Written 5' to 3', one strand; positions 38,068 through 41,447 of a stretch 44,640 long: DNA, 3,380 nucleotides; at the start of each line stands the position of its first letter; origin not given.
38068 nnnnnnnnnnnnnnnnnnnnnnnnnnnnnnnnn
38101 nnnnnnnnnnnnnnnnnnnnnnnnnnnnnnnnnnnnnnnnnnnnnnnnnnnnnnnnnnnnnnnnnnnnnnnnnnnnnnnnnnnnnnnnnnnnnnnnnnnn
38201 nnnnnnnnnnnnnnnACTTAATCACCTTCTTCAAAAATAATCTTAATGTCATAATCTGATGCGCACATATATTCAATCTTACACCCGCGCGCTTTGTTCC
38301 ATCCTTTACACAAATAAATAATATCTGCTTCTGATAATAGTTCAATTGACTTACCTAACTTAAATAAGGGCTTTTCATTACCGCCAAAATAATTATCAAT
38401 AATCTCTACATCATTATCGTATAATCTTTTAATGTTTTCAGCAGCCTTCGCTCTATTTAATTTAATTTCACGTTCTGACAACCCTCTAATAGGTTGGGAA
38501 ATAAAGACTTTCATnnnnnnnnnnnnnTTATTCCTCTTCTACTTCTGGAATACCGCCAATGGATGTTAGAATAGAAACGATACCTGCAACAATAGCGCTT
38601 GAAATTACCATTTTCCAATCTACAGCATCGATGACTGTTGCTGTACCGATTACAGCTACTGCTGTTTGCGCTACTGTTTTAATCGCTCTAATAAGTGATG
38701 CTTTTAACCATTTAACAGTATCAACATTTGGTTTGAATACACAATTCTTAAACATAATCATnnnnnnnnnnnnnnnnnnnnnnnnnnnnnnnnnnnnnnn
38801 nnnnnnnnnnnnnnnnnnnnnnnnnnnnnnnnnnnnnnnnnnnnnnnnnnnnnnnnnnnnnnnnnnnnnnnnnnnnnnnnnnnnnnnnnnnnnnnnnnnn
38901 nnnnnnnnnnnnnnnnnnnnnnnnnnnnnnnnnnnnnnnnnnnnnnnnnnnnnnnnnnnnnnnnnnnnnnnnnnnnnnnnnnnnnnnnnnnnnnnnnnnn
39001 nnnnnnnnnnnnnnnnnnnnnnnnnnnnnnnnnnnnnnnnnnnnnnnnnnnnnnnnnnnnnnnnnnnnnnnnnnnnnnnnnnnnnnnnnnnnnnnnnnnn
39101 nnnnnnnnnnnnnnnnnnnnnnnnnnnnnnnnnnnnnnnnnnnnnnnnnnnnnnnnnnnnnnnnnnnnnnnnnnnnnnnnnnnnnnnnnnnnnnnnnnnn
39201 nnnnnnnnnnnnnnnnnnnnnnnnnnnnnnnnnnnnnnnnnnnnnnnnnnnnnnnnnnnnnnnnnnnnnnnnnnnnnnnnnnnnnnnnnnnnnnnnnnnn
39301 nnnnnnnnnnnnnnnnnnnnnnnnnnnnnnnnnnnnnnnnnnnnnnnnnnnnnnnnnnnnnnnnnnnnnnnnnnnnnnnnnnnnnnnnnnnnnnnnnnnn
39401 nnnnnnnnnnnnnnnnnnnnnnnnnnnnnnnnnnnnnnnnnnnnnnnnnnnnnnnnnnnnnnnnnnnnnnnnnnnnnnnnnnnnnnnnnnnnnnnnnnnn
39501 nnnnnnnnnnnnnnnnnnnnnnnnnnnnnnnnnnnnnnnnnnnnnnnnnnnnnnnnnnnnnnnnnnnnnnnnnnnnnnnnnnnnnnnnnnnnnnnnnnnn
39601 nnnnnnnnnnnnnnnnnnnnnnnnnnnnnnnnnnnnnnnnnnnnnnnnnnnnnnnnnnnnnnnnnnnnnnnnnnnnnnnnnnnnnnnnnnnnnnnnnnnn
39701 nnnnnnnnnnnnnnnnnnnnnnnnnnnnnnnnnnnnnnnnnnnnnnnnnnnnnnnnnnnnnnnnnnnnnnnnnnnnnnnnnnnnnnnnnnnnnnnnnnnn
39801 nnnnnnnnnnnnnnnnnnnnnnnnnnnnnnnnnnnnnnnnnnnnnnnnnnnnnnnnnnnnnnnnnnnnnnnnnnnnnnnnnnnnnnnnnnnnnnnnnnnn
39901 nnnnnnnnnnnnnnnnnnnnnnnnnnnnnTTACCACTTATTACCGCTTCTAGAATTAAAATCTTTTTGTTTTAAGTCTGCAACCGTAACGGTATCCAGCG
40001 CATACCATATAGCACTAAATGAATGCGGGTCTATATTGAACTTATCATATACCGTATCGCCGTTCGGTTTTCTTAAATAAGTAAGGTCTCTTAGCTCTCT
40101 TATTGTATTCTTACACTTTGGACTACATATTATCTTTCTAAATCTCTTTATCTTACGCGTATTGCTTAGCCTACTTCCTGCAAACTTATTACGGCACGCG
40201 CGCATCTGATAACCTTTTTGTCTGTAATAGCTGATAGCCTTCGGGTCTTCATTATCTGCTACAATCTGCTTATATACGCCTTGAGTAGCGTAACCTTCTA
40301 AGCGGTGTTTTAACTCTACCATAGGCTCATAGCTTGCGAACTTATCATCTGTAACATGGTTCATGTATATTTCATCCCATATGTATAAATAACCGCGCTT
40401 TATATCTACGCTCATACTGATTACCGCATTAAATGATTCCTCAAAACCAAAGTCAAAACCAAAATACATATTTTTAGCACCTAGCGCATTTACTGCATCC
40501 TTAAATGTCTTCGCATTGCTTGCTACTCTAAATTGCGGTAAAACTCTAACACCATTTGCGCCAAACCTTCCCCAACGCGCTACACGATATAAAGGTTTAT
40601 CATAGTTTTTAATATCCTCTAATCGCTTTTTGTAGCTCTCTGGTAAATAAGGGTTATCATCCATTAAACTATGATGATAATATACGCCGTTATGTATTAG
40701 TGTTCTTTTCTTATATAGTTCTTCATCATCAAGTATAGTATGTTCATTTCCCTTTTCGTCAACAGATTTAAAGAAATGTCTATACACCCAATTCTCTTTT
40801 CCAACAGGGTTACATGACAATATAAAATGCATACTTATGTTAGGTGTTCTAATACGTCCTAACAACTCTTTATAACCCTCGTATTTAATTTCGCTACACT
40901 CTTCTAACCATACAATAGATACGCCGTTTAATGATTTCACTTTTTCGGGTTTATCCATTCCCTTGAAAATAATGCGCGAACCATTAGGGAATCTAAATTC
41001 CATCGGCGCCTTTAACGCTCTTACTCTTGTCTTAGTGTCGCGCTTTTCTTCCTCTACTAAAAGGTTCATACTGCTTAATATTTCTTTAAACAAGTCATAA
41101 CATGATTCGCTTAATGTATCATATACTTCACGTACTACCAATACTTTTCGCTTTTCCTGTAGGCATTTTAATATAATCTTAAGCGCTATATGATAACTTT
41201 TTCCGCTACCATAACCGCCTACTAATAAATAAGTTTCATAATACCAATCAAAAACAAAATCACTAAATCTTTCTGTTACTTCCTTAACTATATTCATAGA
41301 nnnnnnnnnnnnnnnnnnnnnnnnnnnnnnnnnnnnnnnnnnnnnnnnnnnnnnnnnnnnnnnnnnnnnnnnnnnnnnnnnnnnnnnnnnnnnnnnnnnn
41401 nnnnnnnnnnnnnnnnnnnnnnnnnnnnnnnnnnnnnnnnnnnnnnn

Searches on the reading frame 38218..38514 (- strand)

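Call 24: search_protein_families(library=phrogs, proteins=[window:38218-38514:-], max_evalue=0.001)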
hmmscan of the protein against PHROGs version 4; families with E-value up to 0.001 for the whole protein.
window:38218-38514:- (98 aa): 2 families
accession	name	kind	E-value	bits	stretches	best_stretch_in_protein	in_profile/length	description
phrog_355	-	DNA, RNA and nucleotide metabolism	2.4e-15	57.6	1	1-97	75-174/249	nucleoside 2-deoxyribosyltransferase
phrog_5781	-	unknown function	4.8e-07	30.5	1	1-96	6-100/220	-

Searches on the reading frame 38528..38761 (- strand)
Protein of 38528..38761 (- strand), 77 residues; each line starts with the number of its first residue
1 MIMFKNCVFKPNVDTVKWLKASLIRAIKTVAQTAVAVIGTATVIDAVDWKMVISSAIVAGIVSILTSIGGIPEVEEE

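Call 71: search_protein_families(library=pfam, proteins=[window:38528-38761:-], max_evalue=0.1)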
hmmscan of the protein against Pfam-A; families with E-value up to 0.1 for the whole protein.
window:38528-38761:- (77 aa): 1 family
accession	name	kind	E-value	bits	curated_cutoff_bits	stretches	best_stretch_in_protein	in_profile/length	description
PF16945.10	Phage_r1t_holin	-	1.4e-12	47.9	26.9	1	17-71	3-58/72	Putative lactococcus lactis phage r1t holin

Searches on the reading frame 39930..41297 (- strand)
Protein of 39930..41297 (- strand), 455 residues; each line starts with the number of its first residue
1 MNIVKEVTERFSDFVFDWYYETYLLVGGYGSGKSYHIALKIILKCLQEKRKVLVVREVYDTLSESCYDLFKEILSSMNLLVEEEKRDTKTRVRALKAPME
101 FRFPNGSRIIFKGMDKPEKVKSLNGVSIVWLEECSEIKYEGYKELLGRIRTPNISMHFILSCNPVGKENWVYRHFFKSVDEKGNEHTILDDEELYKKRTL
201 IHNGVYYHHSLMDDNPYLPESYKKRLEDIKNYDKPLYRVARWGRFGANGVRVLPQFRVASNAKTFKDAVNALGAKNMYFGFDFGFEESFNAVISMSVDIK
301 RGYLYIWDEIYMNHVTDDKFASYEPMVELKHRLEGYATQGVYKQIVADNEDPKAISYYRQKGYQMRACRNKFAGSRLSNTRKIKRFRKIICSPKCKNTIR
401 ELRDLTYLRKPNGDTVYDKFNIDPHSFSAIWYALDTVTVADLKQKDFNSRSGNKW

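Call 13: search_dna_similar(query=window:39930-41297:-, collection=phages, mode=protein, max_rows=15)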
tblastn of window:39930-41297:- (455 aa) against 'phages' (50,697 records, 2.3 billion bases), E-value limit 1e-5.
Records with a match: 943; places in all: 946; records where one place covers at least 80% of the query: 711.
Best place of each record, by identity: 60-80% 1; <60% 942.
By first word of the organism name: Staphylococcus 151; Salmonella 104; Acinetobacter 87; Enterococcus 86; Streptococcus 84; Clostridium 63; Bacillus 41; Klebsiella 33; Vibrio 32; Bacteriophage 30; and 62 more.
By host as written in the record: - 151; Staphylococcus aureus 41; Acinetobacter baumannii 39; Clostridium sporogenes ATCC-15579 30; Enterococcus faecalis 25; Staphylococcus pseudintermedius 15; Klebsiella pneumoniae 15; Clostridium perfringens 13; and 348 more.
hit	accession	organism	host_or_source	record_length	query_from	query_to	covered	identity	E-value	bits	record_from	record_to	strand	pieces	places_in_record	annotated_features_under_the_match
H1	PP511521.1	Dulem virus 36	Varecia variegata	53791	1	452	96%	61.4%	3e-130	561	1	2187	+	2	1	terminase (x2) | endonuclease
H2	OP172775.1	Clostridium phage CS266P1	Clostridium_AP sp000509125 DA266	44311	1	427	90%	59.5%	3e-129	525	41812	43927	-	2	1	terminase large subunit | DNA endonuclease | hypothetical protein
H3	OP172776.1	Clostridium phage CS266P2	Clostridium_AP sp000509125 DA266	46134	1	427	90%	59.5%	3e-129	525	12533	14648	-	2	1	terminase large subunit | DNA endonuclease | hypothetical protein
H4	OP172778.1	Clostridium phage CS266P4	Clostridium_AP sp000509125 DA266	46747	1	427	90%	59.5%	3e-129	525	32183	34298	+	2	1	terminase large subunit | DNA endonuclease | hypothetical protein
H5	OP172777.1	Clostridium phage CS266P3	Clostridium_AP sp000509125 DA266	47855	1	427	90%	59.3%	7e-129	524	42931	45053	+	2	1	terminase large subunit | DNA endonuclease | hypothetical protein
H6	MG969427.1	Anoxybacillus phage A403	Anoxybacillus caldiproteolyticus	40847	3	443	97%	53.6%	2e-144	461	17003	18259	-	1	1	hypothetical protein | putative terminase small subunit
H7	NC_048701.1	Anoxybacillus phage A403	Anoxybacillus caldiproteolyticus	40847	3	443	97%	53.6%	2e-144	461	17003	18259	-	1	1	terminase large subunit | terminase small subunit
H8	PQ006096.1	bajarodcaudo virus 5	Peromyscus fraterculus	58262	1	449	99%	52.1%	7e-141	451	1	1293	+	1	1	large terminase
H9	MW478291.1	Clostridium phage phiCp-D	Clostridium perfringens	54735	1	448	98%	50.4%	6e-140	448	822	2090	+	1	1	terminase large subunit | terminase small subunit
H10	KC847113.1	Bacillus phage PBP180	Bacillus pumilus strain CCTCC AB94180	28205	3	444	97%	50.8%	4e-118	385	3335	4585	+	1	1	defective phage PBP180 | terminase large subunit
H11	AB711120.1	Bacillus phage PM1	Bacillus subtilis subsp. natto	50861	2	453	99%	48.2%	3e-134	432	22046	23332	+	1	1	hypothetical protein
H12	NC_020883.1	Bacillus phage PM1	Bacillus subtilis subsp. natto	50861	2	453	99%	48.2%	3e-134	432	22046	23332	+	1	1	terminase large subunit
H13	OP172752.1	Clostridium phage CB452P1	Clostridium butyricum BSC452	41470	1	443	97%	47.5%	4e-127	411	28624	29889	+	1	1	terminase large subunit | terminase small subunit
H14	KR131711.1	Fusobacterium phage Funu2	Fusobacterium nucleatum 7_1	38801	1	435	96%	38.9%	1e-94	318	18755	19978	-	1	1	terminase large subunit | terminase small subunit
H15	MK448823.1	Streptococcus phage Javan633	Streptococcus uberis C9359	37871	3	445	97%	29.1%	5e-38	153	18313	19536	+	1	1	terminase large subunit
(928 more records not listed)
